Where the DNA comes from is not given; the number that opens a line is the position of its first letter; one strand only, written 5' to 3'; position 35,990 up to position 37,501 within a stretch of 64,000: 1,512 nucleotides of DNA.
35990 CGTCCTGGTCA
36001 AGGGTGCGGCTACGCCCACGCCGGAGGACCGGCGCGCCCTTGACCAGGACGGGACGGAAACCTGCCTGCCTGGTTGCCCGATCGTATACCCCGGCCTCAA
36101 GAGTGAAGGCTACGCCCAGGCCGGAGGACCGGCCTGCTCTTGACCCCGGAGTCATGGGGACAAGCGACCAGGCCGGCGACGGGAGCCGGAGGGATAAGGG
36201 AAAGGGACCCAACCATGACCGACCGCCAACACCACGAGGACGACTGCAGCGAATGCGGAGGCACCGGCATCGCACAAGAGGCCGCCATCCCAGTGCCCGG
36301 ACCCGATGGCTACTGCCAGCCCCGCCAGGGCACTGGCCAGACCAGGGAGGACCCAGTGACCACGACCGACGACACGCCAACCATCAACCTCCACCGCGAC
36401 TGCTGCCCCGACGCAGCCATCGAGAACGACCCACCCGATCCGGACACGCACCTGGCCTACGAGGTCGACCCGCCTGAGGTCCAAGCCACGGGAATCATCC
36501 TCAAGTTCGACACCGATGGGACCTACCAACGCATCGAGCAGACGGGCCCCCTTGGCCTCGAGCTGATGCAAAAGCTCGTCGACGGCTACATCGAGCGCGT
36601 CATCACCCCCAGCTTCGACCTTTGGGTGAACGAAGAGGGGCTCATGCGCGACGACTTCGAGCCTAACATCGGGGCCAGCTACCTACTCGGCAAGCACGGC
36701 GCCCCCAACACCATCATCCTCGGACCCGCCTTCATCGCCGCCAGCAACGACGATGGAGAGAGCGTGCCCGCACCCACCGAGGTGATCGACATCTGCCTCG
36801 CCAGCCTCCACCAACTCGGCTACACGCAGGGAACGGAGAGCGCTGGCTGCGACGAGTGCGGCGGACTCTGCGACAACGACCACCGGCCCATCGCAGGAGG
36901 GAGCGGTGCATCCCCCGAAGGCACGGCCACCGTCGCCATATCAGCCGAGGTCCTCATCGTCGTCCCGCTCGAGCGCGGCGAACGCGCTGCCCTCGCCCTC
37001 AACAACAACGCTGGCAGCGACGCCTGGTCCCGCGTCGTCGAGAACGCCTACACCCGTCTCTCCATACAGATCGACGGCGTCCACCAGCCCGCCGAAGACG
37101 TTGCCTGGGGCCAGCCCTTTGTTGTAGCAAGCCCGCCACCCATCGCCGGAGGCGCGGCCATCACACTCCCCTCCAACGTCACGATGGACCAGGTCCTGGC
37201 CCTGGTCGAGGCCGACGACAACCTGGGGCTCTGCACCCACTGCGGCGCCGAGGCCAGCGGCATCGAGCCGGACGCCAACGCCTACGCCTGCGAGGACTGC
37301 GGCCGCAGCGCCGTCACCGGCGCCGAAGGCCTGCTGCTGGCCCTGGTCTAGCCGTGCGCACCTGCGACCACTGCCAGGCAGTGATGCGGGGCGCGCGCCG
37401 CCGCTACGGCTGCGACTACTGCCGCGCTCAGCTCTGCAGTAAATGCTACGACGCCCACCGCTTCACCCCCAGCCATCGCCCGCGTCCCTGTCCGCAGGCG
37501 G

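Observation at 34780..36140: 1.3 kb ORF-free stretch with G19 and C10 homopolymers and a helically phased CCCTATC array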

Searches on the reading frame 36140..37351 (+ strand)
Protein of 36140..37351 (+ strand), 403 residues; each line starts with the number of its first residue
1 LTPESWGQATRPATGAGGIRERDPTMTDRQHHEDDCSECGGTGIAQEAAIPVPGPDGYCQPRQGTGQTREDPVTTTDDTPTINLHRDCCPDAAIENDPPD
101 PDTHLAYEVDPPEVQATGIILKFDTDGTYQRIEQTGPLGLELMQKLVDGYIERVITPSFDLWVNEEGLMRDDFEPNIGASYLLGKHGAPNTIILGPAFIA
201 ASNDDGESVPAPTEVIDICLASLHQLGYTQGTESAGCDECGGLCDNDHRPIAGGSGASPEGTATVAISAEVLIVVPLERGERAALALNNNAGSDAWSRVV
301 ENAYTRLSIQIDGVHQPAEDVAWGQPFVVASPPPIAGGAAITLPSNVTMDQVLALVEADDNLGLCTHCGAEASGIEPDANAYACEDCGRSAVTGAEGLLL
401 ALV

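Call 11: search_protein_families(library=pfam, proteins=[window:36140-37351:+], max_evalue=0.01)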
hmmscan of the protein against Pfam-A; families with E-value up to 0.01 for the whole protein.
window:36140-37351:+ (403 aa): 1 family
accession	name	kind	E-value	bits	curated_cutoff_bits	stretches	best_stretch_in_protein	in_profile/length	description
PF12957.13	DUF3846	-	4.7e-12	46.4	27.5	1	121-217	4-96/103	Domain of unknown function (DUF3846)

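Call 18: find_related_loci(query=window:36215-37348:+, collection=genome_contigs, flank=10000)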
Query window:36215-37348:+ (378 aa) in genome_contigs; peptide patterns used: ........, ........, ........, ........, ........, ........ (x = any residue, [..] = any of these).
53 stretches matched a pattern; 1 encode a relative of the query (tblastn E <= 1e-3); 1 distinct loci.
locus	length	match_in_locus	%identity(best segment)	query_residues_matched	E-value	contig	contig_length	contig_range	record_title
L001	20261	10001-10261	35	88-182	6e-6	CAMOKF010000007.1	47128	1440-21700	MAG: uncultured Firmicutes bacterium isolate SRR873608_bin.62_metaWRAP_v1.3_MAG genome assembly, contig: NODE_1637_lengt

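Call 19: find_related_loci(query=window:36215-37348:+, collection=viral_contigs, flank=10000)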
Query window:36215-37348:+ (378 aa) in viral_contigs; peptide patterns used: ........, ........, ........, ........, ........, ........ (x = any residue, [..] = any of these).
No stretch of DNA in the collection matches any of the patterns.

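Call 20: find_encoding_contigs(protein=window:36215-37348:+, flank=10000, max_places=10)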
Protein window:36215-37348:+ (378 aa): 1 contig read that carries it; 1 place shown.
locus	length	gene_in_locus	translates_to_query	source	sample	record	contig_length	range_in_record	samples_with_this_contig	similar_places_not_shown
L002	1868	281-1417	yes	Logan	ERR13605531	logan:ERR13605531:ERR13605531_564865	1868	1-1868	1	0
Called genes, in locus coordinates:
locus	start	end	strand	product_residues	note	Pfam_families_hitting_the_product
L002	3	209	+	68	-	?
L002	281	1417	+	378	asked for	PF12957:DUF3846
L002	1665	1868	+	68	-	?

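Call 23: find_homologous_proteins(query=window:36215-37348:+, max_evalue=0.00001)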
Query window:36215-37348:+ (378 aa): 3 proteins with E <= 0.00001 among 8000 candidates.
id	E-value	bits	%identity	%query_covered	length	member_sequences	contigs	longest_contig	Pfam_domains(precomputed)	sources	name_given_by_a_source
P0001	1.9e-161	556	96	69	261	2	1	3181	PF12957.14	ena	-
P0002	2.1e-130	454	71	86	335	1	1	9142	PF12957.14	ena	-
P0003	5.3e-79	284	55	74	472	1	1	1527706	PF12957.14,PF19698.6,PF22653.2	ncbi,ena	-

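Call 24: find_encoding_contigs(protein=P0001, flank=10000)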
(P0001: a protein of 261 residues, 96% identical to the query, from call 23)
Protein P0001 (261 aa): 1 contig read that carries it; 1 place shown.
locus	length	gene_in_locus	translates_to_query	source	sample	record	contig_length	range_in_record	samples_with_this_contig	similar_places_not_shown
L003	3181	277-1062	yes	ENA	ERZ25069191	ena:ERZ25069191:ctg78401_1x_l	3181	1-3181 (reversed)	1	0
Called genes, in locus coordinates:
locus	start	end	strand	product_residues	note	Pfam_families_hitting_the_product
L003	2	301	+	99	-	?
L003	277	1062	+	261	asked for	PF12957:DUF3846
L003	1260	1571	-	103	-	-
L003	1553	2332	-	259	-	-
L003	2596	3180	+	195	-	?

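Call 25: find_encoding_contigs(protein=P0002, flank=10000)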
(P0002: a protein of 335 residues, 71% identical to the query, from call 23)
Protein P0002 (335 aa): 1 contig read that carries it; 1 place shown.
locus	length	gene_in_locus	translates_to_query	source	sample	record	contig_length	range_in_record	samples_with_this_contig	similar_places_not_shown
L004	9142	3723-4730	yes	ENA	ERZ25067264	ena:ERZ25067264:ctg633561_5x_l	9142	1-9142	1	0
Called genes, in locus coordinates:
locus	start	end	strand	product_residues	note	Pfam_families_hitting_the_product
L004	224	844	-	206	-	-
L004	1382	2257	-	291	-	-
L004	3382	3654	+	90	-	-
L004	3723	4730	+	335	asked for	PF12957:DUF3846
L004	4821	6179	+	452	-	PF22653:DUF7007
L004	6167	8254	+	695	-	PF12083:DUF3560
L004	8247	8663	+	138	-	-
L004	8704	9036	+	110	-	-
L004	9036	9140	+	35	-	?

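Call 26: find_encoding_contigs(protein=P0003, flank=10000)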
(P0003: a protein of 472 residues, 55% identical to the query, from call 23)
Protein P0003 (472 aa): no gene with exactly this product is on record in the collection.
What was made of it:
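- Tried and rejected: One of them (P0003, on a 1.5-Mb NCBI contig) could not be located (call 26).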

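Call 33: search_protein_families(library=phrogs, proteins=[window:36215-37351:+, L004:1382-2257:-], max_evalue=0.001)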
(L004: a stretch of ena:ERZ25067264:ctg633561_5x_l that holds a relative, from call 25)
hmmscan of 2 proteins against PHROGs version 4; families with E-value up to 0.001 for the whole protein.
window:36215-37351:+ (378 aa): 1 family
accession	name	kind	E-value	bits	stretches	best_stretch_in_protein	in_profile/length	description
phrog_3777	-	unknown function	2.6e-12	47.5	1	94-200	7-118/127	-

L004:1382-2257:- (291 aa): 0 families

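Call 38: find_related_loci(query=A2, collection=metagenome_contigs, flank=10000)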
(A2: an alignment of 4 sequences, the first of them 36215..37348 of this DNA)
Query A2 (378 aa) in metagenome_contigs; peptide patterns used: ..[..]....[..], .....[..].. (x = any residue, [..] = any of these).
150 stretches matched a pattern, but none encodes a relative of the query by tblastn (E <= 1e-3).

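Call 42: list_cluster_members(proteins=[P0003, window:36215-37348:+])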
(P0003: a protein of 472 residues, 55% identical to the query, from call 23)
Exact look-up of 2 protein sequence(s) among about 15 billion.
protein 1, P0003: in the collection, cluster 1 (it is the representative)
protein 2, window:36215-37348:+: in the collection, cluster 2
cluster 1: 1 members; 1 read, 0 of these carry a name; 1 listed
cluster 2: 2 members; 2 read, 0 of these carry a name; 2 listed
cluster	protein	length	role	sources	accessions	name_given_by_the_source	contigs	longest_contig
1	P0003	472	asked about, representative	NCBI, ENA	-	-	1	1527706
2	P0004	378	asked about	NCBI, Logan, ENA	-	-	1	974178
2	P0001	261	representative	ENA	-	-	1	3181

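Call 51: search_protein_families(library=pfam, proteins=[L004:1382-2257:-, L004:224-844:-], max_evalue=0.1)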
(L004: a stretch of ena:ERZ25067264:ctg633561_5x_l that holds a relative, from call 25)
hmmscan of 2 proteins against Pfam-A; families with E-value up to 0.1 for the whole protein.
L004:1382-2257:- (291 aa): 3 families
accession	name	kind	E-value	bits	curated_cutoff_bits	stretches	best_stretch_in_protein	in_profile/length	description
PF04545.22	Sigma70_r4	-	0.00062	19.7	24.1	1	36-70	8-38/50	Sigma-70, region 4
PF13936.12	HTH_38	-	0.065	13.4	27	0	53-71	21-39/44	Helix-turn-helix domain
PF08281.18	Sigma70_r4_2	-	0.083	13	25.7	0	34-71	12-45/54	Sigma-70, region 4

L004:224-844:- (206 aa): 2 families
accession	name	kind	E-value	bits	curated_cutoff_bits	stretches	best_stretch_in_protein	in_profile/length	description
PF12728.13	HTH_17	-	0.034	14.9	27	0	68-105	2-37/51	Helix-turn-helix domain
PF06470.18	SMC_hinge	-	0.052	14.4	22.5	1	11-63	3-55/116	SMC proteins Flexible Hinge Domain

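Call 69: search_protein_families(library=ncbifam, proteins=[L004:1382-2257:-, window:36215-37351:+], max_evalue=0.001)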
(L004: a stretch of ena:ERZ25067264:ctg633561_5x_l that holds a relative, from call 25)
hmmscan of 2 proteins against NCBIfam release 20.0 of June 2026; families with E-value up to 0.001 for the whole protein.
L004:1382-2257:- (291 aa): 0 families

window:36215-37351:+ (378 aa): 0 families

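Call 76: search_dna_similar(query=window:36215-37348:+, collection=phages, mode=protein, max_rows=15)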
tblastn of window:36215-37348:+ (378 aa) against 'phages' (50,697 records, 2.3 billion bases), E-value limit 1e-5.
No match.
